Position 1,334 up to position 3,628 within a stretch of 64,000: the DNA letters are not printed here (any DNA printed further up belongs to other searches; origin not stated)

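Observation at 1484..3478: FGE/SUMF1-fold domain without the catalytic cysteine pair, fused to tandem PEGA repeats and an N-terminal membrane anchor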

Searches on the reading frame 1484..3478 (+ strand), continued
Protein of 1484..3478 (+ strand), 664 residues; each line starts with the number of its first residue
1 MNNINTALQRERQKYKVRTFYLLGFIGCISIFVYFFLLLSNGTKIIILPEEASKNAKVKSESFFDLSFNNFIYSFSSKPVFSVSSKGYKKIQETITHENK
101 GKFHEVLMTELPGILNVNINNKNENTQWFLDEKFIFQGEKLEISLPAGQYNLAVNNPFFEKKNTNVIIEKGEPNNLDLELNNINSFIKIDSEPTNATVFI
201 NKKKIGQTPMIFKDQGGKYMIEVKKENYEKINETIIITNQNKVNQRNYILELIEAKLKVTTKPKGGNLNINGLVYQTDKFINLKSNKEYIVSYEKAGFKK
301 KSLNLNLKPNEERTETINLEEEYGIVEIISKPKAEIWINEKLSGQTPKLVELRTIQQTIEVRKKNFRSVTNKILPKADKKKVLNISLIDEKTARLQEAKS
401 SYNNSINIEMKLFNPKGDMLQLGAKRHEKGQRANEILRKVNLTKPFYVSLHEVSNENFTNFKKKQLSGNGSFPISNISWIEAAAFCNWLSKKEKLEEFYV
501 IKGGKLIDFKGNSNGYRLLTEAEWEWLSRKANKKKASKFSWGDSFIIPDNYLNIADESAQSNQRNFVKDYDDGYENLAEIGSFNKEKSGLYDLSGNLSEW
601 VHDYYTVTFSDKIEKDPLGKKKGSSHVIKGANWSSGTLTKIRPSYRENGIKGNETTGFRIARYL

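Call 29: predict_structure(alignment_id=A1)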
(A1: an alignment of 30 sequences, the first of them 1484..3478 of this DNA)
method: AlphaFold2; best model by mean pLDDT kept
length: 664 residues; sequences in the alignment: 30
mean_pLDDT: 79.4   pTM: 0.47
mean pLDDT of the five models: 79.4, 76.0, 75.3, 75.1, 75.0
residues with pLDDT >= 90: 288; 70-90: 230; 50-70: 51; < 50: 95
segments of 3 or more residues with pLDDT < 50: 426-434, 534-585, 593-597, 606-608, 622-646
pLDDT, mean of each block of 10 residues (from residue 1): 67 81 84 78 87 86 83 84 89 86 89 90 90 91 91 93 91 90 91 94 93 91 93 91 92 93 92 91 91 93 92 93 95 95 94 94 95 92 94 89 92 85 54 59 88 84 70 76 93 94 83 88 73 45 35 38 35 33 46 52 57 75 43 34 46 71 91
secondary structure, 60 per line:
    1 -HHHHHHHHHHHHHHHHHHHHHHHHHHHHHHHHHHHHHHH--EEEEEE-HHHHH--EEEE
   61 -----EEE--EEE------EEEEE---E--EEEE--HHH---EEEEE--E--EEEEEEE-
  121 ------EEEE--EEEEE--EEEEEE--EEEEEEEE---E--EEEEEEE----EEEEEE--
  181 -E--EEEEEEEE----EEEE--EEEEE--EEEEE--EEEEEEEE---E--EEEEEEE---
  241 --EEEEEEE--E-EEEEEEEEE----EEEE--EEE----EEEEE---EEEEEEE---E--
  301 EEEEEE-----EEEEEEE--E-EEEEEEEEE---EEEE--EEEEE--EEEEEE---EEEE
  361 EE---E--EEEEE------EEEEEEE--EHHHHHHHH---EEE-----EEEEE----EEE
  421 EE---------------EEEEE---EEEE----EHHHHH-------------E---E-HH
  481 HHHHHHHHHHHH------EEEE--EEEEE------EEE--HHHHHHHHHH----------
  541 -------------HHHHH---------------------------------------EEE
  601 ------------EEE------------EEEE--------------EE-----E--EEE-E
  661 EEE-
elements in order (helices of 4 or more, strands of 3 or more residues): H2-40 E43-48 H50-54 E57-60 E66-68 E71-73 E80-84 E91-94 E103-107 E113-119 E127-130 E133-137 E140-145 E148-155 E162-168 E173-178 E185-192 E197-200 E203-207 E210-214 E217-224 E231-237 E243-249 E254-262 E267-270 E273-275 E280-284 E288-294 E301-306 E312-318 E323-331 E335-338 E341-345 E348-353 E357-362 E369-373 E380-386 H390-397 E401-403 E409-413 E418-422 E438-442 E446-449 H455-459 H479-492 E499-502 E505-509 E516-518 H521-530 H554-558 E598-600 E613-615 E628-631 E656-658 E660-663

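Call 33: fold_search(model_id=the predicted structure, library=pdb)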
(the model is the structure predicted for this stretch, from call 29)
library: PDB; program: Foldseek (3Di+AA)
matches with E <= 10: 734; with E <= 0.001: 53
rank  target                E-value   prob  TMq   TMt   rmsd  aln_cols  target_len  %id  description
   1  2y3c                  2.4e-11  1.00  0.28  0.62   6.7       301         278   24  Treponema denticola variable protein 1 (released 2011-08-31)
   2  6fwv_B                2.4e-11  1.00  0.19  0.23  16.5       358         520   15  The Bacillus anthracis TIE protein (released 2018-08-08)
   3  6fwv_A                1.0e-10  1.00  0.19  0.24  16.3       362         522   15  The Bacillus anthracis TIE protein (released 2018-08-08)
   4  5hha_A                4.2e-09  1.00  0.28  0.64   7.0       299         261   20  Structure of PvdO from Pseudomonas aeruginosa (released 2017-01-18)
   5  5hha_B                1.1e-08  1.00  0.26  0.57   7.4       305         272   20  Structure of PvdO from Pseudomonas aeruginosa (released 2017-01-18)
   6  1y1h_X                4.1e-08  1.00  0.25  0.54   7.6       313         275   20  human formylglycine generating enzyme, oxidised Cys refined as hydroperoxide (released 2005-05-31)
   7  5ssx_A                5.0e-08  1.00  0.25  0.54   7.3       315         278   20  Crystal Structure human formylglycine generating enzyme E130D mutant (released 2023-08-23)
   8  2afy_X                5.6e-08  1.00  0.25  0.55   7.0       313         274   20  Formylglycine generating enzyme C341S mutant (released 2005-12-13)
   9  5ssz                  6.2e-08  1.00  0.25  0.54   7.7       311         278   20  Crystal Structure of wild-type human formylglycine generating enzyme bound to Cu(I) (released 2023-08-23)
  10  2aii_X                7.6e-08  1.00  0.25  0.55   7.1       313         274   20  wild-type Formylglycine generating enzyme reacted with iodoacetamide (released 2005-12-13)
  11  2aft_X                8.5e-08  1.00  0.25  0.55   7.5       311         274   20  Formylglycine generating enzyme C336S mutant (released 2005-12-13)
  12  1z70_X                8.9e-08  1.00  0.25  0.54   7.3       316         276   21  1.15A resolution structure of the formylglycine generating enzyme FGE (released 2005-07-22)
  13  1y1j_X                9.4e-08  1.00  0.25  0.55   7.4       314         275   21  human formylglycine generating enzyme, sulfonic acid/desulfurated form (released 2005-05-31)
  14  1y1e                  1.1e-07  1.00  0.25  0.56   7.1       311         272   20  human formylglycine generating enzyme (released 2005-05-31)
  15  5ssy                  1.1e-07  1.00  0.24  0.53   8.1       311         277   21  Crystal Structure of human formylglycine generating enzyme (released 2023-08-23)
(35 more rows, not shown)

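Call 34: search_solved_structures(query=A1, max_evalue=0.001, show_alignments=5)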
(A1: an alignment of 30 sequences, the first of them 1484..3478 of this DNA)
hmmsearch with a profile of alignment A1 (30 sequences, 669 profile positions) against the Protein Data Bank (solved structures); distinct sequences matched with E-value up to 0.001: 24.
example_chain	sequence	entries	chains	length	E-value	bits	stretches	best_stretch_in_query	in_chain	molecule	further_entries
5aoh_A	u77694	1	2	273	2.6e-19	72.2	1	466-608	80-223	Spore coat protein CotH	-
2aft_X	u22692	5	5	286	6e-19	71.1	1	514-662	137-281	Sulfatase modifying factor 1 | Sulfatase-modifying factor 1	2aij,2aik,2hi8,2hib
31dc_A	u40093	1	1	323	9.4e-19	70.4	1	514-662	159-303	Formylglycine-generating enzyme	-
2aii_X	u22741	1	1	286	2e-18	69.3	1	514-661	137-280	Sulfatase modifying factor 1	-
2afy_X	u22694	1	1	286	2.6e-18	68.9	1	514-661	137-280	Sulfatase modifying factor 1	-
1y1e_X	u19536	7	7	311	2.8e-18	68.8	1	514-661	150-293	C-alpha-formyglycine-generating enzyme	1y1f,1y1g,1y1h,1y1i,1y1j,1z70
5ssy_A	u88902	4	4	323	3.4e-18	68.6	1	514-661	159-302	Formylglycine-generating enzyme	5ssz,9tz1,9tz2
5ssx_A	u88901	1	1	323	1.4e-17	66.5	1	514-661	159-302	Formylglycine-generating enzyme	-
8aru_A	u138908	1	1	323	4.8e-17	64.8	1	514-661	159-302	Formylglycine-generating enzyme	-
5nxl_A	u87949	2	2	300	1.1e-16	63.6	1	514-636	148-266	Non-specific serine/threonine protein kinase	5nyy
6s07_A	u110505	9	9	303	2.3e-16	62.5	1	514-636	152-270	Formylglycine-generating enzyme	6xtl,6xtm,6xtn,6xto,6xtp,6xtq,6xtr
2y3c_A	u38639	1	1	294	3.2e-15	58.7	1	459-502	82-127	TREPONEMA DENTICOLA VARIABLE PROTEIN 1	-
5hha_A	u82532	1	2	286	3.8e-14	55.2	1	568-664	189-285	PvdO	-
9myj_B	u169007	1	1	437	4e-14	55.1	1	466-663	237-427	Lipoprotein, putative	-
9p6h_B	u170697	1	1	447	4.4e-14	55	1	466-663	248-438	Lipoprotein, putative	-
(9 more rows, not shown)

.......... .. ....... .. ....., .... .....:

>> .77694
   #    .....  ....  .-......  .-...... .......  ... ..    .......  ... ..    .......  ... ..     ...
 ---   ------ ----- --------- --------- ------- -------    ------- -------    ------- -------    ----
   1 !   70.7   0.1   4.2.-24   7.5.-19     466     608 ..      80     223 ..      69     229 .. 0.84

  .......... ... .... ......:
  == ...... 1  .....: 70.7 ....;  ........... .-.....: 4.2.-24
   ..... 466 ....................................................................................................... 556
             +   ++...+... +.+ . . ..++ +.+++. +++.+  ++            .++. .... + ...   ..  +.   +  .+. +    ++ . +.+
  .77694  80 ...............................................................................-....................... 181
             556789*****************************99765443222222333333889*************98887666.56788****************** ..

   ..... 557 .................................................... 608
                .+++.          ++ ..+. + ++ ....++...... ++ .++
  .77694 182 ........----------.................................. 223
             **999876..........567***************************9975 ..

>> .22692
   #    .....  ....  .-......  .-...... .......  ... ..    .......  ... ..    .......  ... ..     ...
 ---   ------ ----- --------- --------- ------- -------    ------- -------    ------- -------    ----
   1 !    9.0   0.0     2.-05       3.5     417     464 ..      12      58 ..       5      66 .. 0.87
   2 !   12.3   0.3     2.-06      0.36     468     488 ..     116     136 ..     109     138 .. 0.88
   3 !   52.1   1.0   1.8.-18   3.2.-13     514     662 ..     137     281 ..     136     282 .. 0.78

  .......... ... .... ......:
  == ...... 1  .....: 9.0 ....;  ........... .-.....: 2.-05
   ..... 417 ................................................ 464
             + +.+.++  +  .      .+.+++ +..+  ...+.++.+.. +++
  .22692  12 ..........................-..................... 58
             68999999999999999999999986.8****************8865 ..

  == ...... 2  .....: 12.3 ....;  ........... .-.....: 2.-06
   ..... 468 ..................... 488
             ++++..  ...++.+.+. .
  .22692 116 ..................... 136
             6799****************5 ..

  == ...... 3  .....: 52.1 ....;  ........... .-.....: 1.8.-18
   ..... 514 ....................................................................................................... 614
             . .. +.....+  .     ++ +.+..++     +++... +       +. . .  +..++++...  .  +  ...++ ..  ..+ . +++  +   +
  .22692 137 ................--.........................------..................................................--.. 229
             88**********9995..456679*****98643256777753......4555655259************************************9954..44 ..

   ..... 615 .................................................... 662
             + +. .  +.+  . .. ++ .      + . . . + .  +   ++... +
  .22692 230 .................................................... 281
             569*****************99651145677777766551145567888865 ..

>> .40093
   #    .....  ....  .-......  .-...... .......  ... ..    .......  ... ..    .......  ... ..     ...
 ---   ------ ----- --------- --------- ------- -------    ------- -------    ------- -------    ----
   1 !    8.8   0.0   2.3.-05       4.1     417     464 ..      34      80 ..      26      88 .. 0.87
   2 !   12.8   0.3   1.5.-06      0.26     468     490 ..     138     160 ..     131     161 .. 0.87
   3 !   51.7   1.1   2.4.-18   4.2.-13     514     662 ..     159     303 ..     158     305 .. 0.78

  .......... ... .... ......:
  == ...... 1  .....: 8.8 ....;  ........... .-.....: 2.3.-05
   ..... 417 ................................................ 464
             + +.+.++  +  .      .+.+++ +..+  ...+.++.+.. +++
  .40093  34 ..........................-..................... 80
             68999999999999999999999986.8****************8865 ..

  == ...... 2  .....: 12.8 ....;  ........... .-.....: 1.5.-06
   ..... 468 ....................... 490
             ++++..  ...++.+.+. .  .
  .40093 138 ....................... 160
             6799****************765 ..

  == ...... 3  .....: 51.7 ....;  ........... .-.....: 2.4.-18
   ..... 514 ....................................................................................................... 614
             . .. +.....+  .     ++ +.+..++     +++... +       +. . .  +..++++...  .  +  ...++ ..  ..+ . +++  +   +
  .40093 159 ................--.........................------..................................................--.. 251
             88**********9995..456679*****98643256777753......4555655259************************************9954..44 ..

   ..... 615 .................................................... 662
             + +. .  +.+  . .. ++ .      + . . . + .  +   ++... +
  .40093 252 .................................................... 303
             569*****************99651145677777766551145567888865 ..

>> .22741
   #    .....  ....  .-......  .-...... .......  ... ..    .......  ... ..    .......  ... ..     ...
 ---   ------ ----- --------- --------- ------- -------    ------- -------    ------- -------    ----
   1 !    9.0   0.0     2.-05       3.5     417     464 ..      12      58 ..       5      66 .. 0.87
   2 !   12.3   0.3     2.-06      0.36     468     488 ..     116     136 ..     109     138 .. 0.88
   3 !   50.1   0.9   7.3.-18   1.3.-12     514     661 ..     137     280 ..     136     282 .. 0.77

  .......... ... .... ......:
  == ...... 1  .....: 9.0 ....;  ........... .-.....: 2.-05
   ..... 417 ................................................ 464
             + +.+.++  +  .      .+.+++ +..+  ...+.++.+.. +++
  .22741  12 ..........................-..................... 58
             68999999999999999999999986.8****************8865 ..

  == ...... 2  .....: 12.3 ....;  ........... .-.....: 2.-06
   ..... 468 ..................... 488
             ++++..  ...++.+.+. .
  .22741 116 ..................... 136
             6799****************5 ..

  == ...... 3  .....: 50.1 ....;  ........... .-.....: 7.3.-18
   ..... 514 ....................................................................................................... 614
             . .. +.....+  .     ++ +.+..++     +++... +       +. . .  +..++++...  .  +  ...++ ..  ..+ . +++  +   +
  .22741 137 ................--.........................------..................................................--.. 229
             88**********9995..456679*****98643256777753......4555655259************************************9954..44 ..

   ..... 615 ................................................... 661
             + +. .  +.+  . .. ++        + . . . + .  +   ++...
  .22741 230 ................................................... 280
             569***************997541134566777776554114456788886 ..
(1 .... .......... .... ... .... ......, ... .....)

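Call 41: search_protein_families(library=pfam, proteins=[L055:12337-13641:+, L055:10991-11326:+, L055:11393-12226:+, L055:13631-14713:+], max_evalue=0.01)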
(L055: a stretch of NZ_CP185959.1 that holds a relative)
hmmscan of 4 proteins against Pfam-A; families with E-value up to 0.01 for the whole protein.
L055:12337-13641:+ (434 aa): 0 families

L055:10991-11326:+ (111 aa): 0 families

L055:11393-12226:+ (277 aa): 1 family
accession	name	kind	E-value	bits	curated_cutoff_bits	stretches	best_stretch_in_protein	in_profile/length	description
PF01618.21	MotA_ExbB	-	1.2e-13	51.4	22.9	1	147-262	9-125/127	MotA/TolQ/ExbB proton channel family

L055:13631-14713:+ (360 aa): 3 families
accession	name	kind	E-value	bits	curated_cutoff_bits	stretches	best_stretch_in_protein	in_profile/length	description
PF13519.12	VWA_2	-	2.7e-07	31.6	27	1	163-288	1-106/107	von Willebrand factor type A domain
PF24430.1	DUF7553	-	0.0015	19.4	27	1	70-135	3-69/85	Family of unknown function (DUF7553)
PF00092.34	VWA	-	0.004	17.8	23.8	0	163-297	2-120/174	von Willebrand factor type A domain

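Call 70: search_dna_similar(query=window:1484-3478:+, collection=plasmids, mode=protein, max_rows=12, max_evalue=1e-20)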
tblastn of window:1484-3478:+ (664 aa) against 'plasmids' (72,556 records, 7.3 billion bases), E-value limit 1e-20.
No match.
